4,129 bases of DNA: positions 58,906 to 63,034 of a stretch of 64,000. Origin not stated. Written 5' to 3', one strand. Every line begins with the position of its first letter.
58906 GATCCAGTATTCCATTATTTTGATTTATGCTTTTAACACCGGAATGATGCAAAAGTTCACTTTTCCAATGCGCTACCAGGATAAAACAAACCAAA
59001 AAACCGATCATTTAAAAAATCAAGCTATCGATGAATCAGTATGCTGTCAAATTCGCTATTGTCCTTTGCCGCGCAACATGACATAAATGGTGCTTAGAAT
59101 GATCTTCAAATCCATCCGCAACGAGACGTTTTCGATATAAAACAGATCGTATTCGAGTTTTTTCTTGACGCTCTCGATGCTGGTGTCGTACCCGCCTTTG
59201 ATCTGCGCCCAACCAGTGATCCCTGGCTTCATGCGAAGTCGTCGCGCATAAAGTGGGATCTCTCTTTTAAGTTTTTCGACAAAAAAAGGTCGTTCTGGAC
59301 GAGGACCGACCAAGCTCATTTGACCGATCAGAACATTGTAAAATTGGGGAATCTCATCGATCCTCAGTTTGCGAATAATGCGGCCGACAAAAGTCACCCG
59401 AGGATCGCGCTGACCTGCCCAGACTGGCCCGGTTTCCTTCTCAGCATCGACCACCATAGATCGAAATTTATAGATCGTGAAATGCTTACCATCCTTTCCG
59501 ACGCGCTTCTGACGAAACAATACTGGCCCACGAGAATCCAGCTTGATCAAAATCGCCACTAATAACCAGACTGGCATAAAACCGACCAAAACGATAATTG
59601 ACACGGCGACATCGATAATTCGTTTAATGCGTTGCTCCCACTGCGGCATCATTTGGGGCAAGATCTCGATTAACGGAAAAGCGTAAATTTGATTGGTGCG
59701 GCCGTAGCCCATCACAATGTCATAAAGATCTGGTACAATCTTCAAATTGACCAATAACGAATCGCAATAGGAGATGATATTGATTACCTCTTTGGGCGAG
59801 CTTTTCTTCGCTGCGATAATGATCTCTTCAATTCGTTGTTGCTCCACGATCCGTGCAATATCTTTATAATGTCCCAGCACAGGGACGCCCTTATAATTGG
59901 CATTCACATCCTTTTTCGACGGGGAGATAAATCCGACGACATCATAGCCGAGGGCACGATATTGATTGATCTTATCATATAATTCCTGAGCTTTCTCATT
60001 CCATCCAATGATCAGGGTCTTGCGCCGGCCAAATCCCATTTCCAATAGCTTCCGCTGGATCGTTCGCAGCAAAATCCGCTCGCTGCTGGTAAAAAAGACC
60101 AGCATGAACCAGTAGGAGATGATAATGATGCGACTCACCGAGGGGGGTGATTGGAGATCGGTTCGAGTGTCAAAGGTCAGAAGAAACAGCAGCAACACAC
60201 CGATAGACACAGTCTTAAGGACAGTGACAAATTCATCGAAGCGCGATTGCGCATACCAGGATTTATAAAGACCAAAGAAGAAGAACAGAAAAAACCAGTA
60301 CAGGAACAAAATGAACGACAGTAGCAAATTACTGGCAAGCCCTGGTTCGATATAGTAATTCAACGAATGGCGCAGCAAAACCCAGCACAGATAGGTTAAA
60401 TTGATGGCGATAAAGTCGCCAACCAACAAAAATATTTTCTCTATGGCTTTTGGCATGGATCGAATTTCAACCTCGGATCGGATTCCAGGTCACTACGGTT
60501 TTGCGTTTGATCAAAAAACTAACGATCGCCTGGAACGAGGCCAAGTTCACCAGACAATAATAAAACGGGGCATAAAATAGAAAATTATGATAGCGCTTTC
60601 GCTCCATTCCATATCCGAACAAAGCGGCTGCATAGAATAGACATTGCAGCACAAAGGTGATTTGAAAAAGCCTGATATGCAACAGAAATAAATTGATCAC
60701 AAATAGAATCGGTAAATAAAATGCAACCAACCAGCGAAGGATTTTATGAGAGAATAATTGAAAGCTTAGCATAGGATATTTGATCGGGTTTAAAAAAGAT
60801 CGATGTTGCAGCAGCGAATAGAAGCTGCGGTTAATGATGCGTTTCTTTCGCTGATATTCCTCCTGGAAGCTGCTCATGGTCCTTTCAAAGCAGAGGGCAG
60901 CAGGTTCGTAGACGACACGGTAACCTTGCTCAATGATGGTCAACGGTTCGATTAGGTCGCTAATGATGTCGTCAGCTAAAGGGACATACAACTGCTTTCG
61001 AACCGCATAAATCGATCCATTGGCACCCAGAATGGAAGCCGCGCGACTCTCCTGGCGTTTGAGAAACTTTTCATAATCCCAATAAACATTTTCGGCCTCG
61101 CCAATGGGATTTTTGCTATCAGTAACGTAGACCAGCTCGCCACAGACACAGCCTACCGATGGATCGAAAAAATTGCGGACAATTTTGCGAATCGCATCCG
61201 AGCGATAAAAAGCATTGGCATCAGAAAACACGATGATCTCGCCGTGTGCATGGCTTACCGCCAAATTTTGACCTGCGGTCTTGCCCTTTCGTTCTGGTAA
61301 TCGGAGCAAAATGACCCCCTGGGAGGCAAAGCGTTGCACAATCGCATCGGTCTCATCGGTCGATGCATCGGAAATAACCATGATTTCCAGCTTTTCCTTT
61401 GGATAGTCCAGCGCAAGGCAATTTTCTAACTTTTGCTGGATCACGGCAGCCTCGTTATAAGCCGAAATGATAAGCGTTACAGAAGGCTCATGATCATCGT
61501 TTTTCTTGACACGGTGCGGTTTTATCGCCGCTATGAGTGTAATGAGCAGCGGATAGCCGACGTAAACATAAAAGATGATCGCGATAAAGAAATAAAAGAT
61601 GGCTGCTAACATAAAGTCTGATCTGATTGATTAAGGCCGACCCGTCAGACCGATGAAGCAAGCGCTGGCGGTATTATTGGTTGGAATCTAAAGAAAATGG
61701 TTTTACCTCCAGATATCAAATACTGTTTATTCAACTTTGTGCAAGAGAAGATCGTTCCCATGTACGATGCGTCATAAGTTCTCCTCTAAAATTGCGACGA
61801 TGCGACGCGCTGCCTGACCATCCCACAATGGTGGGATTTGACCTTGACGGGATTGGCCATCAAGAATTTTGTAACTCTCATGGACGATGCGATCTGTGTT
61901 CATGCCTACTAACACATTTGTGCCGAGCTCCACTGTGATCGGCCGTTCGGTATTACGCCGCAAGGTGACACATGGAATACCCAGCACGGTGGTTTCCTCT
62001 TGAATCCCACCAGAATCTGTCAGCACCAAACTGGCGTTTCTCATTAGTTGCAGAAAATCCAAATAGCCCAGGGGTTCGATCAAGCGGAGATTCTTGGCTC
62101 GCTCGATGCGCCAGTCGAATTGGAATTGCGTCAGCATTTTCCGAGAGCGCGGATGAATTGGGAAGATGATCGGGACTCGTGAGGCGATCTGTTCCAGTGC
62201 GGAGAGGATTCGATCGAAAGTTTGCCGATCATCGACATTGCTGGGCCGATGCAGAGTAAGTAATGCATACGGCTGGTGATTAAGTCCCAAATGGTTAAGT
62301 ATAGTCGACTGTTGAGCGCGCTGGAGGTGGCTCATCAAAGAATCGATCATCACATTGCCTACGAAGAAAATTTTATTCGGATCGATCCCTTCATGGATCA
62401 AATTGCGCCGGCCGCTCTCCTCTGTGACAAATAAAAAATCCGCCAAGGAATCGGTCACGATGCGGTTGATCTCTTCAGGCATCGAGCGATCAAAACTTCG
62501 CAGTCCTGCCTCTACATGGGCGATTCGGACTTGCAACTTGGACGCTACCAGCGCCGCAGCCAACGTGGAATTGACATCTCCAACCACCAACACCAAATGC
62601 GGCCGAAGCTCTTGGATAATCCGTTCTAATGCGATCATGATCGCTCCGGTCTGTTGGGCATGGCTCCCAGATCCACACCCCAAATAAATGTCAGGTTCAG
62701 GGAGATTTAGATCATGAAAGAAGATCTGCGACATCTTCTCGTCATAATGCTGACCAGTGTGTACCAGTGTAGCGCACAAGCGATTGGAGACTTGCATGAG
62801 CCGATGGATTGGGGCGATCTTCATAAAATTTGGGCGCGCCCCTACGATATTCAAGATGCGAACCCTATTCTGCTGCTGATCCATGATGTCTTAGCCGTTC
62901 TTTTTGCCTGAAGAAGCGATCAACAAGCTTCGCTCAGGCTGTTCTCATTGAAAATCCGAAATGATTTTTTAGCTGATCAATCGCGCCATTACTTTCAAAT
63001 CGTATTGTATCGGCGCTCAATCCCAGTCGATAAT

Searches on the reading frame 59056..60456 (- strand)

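Call 14: search_protein_families(library=pfam, proteins=[window:59056-60456:-])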
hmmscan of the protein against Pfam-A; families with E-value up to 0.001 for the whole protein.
window:59056-60456:- (466 aa): 2 families
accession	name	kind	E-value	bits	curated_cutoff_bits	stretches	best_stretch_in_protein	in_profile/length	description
PF02397.22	Bac_transf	-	1.2e-69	233.9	27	1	278-461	1-178/179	Bacterial sugar transferase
PF13727.12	CoA_binding_3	-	2.1e-23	83.7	25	1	61-242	3-175/175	CoA-binding domain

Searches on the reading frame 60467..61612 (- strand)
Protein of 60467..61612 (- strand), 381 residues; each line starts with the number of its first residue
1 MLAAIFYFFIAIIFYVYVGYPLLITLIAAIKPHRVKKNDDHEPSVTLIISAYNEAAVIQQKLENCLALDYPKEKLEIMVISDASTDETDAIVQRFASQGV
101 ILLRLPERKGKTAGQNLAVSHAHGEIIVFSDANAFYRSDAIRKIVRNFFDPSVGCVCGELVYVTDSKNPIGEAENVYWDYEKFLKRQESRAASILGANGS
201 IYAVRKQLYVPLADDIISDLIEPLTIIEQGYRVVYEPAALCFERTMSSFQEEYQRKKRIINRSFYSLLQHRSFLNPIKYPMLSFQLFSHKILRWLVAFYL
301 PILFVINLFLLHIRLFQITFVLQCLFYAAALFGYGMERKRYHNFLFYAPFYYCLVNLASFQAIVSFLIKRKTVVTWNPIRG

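Call 14: search_protein_families(library=pfam, proteins=[window:60467-61612:-])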
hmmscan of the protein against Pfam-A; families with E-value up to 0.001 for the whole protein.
window:60467-61612:- (381 aa): 5 families
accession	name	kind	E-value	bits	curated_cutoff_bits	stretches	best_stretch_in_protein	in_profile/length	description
PF00535.33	Glycos_transf_2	-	4.2e-27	95.5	23.3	1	47-205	2-160/168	Glycosyl transferase family 2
PF13641.12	Glyco_tranf_2_3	-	3.6e-15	57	27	1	43-258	1-226/230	Glycosyltransferase like family 2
PF13632.12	Glyco_trans_2_3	-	2.2e-10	41.1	27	1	126-330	1-195/198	Glycosyl transferase family group 2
PF13506.12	Glyco_transf_21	-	1.3e-09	38.2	21.7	1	117-208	24-113/174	Glycosyl transferase family 21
PF10111.15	Glyco_tranf_2_2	-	2.1e-07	31.2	27.3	1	48-146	3-104/276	Glycosyltransferase like family 2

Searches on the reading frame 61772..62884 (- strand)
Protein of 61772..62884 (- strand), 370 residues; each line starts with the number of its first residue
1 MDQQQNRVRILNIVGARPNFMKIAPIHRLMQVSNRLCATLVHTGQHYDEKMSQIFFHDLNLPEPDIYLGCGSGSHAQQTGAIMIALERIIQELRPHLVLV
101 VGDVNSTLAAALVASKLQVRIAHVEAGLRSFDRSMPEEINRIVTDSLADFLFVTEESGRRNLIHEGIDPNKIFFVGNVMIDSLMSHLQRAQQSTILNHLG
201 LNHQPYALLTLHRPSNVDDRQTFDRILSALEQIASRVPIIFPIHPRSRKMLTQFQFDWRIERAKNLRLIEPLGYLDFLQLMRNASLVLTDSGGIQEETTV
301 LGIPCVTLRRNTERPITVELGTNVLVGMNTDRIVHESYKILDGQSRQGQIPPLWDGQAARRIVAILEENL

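Call 14: search_protein_families(library=pfam, proteins=[window:61772-62884:-])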
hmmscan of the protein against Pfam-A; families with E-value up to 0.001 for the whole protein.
window:61772-62884:- (370 aa): 3 families
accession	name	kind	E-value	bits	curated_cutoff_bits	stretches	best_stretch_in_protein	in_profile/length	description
PF02350.25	Epimerase_2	-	6e-115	384.2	30.6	1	33-367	6-347/347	UDP-N-acetylglucosamine 2-epimerase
PF04007.18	DUF354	-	8.6e-05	22.2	22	1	143-307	121-284/349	Protein of unknown function (DUF354)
PF13579.12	Glyco_trans_4_4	-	0.0005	20.9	29.7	0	82-177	59-157/158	Glycosyl transferase 4-like domain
